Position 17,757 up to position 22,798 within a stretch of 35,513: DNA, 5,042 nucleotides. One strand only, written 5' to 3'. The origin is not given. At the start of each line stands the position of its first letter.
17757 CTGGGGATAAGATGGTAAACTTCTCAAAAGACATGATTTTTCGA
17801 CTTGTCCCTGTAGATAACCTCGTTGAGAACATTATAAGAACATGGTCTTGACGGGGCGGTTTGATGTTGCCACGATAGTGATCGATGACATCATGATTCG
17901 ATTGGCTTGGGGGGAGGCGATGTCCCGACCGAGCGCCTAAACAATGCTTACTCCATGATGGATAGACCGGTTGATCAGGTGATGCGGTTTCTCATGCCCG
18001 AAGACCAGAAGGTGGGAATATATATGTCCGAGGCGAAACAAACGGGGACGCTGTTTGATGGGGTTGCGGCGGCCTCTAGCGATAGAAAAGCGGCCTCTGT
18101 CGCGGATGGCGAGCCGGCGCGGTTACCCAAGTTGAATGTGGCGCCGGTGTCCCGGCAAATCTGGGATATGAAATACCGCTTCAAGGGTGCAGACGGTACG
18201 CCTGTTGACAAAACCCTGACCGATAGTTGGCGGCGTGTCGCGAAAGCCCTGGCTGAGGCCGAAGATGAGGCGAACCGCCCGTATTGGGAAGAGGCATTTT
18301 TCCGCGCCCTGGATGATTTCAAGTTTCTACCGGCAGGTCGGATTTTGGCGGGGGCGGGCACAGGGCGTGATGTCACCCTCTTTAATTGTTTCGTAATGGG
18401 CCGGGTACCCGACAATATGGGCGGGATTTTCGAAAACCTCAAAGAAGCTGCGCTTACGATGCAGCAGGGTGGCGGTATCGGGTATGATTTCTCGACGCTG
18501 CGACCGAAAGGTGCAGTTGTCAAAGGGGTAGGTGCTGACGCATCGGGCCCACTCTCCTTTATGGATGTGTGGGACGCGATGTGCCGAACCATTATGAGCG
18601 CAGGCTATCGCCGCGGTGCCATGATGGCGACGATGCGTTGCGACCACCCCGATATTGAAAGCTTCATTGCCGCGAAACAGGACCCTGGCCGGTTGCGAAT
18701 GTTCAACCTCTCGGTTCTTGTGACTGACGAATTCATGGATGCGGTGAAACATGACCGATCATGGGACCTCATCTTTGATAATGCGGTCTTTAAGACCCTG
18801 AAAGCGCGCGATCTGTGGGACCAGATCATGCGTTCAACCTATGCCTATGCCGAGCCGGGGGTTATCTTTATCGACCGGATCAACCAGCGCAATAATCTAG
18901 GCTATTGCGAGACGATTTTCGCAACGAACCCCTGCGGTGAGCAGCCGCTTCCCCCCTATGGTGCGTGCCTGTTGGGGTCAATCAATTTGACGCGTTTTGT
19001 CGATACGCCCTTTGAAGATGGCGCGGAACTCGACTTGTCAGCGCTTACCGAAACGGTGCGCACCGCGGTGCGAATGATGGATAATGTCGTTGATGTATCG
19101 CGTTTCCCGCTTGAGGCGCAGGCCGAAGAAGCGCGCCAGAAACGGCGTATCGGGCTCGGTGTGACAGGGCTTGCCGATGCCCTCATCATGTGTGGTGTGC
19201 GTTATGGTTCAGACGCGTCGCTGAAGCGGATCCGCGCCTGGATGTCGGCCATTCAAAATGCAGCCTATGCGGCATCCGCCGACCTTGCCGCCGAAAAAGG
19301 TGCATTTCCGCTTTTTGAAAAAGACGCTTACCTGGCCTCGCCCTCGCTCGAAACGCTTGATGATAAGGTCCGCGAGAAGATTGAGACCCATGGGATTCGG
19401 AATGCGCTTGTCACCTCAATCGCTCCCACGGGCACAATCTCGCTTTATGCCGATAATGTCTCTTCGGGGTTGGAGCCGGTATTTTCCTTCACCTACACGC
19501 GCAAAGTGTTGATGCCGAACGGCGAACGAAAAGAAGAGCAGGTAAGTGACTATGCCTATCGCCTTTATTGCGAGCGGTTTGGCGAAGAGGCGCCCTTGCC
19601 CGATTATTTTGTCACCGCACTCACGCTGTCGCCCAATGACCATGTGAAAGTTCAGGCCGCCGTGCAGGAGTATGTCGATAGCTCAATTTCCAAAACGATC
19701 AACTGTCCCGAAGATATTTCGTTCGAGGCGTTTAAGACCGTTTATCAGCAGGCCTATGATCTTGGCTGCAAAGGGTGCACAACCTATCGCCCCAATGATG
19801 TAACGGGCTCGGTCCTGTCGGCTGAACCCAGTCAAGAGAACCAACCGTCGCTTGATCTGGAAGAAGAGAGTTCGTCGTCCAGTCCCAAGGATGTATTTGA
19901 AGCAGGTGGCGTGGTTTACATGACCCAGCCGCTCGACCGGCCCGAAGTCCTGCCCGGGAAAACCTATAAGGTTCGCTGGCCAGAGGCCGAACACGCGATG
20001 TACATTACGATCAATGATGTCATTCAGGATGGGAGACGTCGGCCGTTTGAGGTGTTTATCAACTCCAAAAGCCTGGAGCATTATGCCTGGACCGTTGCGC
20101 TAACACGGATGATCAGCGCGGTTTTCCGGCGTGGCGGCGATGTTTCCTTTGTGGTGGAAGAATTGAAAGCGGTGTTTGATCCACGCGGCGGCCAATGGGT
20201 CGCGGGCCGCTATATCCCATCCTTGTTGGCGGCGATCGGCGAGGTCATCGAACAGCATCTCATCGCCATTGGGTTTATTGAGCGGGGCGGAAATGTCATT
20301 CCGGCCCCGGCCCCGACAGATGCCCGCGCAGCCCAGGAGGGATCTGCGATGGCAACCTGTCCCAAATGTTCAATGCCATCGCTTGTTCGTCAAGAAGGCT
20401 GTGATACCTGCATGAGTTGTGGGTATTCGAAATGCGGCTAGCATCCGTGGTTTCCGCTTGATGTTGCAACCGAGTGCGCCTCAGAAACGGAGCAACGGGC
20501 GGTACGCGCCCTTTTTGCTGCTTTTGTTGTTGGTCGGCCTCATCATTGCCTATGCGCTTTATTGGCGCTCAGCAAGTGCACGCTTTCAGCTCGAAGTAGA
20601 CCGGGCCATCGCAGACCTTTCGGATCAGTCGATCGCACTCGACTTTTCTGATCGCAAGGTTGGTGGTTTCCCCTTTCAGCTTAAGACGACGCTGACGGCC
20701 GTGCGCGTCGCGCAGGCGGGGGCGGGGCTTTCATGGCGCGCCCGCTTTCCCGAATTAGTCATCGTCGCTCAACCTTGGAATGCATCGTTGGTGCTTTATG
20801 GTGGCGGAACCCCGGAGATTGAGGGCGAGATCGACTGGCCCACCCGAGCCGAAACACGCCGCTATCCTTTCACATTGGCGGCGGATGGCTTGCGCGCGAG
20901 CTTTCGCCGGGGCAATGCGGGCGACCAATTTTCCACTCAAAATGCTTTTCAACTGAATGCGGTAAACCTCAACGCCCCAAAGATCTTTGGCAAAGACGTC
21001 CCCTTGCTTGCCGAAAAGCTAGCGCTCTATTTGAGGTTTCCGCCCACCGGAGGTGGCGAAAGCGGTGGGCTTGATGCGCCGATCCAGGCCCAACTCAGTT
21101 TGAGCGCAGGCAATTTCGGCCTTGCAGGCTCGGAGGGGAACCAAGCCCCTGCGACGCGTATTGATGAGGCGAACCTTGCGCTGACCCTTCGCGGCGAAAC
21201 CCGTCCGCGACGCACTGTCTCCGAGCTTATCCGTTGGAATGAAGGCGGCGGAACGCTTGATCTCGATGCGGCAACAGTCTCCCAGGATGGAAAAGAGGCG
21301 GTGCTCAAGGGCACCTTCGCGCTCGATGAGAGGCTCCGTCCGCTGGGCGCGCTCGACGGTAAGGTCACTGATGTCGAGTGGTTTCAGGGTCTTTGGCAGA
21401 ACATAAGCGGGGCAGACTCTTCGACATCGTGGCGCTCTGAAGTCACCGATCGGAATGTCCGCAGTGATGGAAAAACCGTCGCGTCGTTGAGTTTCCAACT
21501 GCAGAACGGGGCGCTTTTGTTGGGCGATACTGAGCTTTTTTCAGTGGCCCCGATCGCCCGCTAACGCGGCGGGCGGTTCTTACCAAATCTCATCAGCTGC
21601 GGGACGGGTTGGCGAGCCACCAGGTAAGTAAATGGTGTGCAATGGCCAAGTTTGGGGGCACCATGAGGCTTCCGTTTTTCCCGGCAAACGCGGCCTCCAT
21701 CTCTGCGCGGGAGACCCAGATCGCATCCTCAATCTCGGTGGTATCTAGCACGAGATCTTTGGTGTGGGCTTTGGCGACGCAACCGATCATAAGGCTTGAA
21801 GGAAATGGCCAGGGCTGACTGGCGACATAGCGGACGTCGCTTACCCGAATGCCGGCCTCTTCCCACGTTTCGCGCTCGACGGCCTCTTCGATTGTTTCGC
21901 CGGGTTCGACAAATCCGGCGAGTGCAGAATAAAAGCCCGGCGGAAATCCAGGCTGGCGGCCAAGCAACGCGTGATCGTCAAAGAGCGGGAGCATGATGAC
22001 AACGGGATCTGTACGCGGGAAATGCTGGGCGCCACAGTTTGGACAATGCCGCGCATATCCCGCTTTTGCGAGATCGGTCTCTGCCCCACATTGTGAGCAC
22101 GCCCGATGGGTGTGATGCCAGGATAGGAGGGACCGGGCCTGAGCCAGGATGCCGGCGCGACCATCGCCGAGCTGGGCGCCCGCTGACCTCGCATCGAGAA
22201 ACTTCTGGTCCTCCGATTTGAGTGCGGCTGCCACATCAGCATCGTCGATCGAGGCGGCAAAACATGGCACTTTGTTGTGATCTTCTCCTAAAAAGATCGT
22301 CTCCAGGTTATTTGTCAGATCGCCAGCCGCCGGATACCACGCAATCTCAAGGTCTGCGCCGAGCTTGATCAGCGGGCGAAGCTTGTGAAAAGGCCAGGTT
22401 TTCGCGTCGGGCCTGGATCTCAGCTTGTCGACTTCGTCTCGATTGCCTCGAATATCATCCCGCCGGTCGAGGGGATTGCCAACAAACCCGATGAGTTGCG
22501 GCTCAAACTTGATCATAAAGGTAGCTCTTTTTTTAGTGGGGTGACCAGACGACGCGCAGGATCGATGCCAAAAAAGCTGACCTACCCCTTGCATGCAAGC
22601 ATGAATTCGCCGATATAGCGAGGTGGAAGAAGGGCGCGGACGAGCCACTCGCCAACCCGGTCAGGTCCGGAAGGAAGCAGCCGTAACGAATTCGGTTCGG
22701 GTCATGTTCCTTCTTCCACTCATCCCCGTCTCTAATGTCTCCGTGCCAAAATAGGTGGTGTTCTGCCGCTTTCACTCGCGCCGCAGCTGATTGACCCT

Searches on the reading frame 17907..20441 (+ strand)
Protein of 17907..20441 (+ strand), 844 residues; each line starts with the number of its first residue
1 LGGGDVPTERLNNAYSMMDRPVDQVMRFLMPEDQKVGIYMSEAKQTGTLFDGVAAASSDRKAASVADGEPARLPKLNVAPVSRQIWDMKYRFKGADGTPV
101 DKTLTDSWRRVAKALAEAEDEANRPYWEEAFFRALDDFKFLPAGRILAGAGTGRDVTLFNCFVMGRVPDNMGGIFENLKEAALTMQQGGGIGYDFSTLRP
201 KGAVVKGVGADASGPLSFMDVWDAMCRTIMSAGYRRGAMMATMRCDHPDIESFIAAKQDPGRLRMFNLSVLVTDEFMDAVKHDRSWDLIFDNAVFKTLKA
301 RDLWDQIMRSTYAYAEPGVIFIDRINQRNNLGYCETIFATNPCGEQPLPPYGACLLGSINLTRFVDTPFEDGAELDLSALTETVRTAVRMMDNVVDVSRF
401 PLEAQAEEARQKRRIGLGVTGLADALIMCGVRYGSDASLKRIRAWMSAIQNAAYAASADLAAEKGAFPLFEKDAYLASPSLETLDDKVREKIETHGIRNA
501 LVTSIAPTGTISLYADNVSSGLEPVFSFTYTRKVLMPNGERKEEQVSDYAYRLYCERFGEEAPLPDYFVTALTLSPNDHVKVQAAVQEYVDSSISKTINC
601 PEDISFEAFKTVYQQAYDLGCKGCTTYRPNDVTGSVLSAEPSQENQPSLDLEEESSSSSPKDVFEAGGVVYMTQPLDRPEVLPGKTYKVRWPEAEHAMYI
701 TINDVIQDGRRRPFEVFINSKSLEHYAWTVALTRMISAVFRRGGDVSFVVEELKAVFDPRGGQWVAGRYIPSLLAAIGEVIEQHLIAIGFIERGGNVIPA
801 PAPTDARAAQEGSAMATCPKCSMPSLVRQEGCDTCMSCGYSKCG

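Call 68: search_protein_families(library=pfam, proteins=[window:17907-20441:+], max_evalue=0.00001)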
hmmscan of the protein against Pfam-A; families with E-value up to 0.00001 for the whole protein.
window:17907-20441:+ (844 aa): 3 families
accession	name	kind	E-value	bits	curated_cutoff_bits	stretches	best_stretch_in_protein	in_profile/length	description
PF02867.20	Ribonuc_red_lgC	-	4.5e-126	422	23.9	1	160-627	2-523/523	Ribonucleotide reductase, barrel domain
PF00317.26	Ribonuc_red_lgN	-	6.9e-13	48.9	28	1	82-154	7-76/77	Ribonucleotide reductase, all-alpha domain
PF12637.14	TSCPD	-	1.9e-11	44.5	22.8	1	686-785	2-88/88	TSCPD domain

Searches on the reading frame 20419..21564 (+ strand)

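Call 68: search_protein_families(library=pfam, proteins=[window:20419-21564:+], max_evalue=0.00001)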
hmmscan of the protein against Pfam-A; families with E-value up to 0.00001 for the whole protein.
window:20419-21564:+ (381 aa): 1 family
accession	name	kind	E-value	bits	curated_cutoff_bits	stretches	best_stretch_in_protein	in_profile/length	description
PF09898.14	DUF2125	-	1e-26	94.7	24.2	1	49-373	1-315/319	Uncharacterized protein conserved in bacteria (DUF2125)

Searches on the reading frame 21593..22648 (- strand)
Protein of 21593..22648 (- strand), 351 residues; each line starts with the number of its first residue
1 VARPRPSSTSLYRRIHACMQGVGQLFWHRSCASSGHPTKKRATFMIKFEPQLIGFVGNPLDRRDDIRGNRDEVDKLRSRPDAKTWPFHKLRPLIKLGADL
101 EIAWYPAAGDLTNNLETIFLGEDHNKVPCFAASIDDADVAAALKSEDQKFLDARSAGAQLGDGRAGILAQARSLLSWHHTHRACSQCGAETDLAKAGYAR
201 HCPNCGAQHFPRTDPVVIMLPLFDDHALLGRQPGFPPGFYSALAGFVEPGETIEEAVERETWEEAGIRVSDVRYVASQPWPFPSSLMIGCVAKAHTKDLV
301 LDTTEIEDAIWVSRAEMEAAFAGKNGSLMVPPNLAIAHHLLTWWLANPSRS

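Call 68: search_protein_families(library=pfam, proteins=[window:21593-22648:-], max_evalue=0.00001)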
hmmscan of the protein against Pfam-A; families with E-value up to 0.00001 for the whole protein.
window:21593-22648:- (351 aa): 3 families
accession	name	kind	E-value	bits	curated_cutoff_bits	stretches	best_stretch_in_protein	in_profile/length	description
PF00293.34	NUDIX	-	6.2e-17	62.3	21.1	1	215-319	4-121/134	NUDIX domain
PF09296.17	NUDIX-like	-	2.7e-12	47.8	22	1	86-177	6-96/96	NADH pyrophosphatase-like rudimentary NUDIX domain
PF09297.16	Zn_ribbon_NUD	-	3.9e-10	39.7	24.8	1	179-210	1-32/32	NADH pyrophosphatase zinc ribbon domain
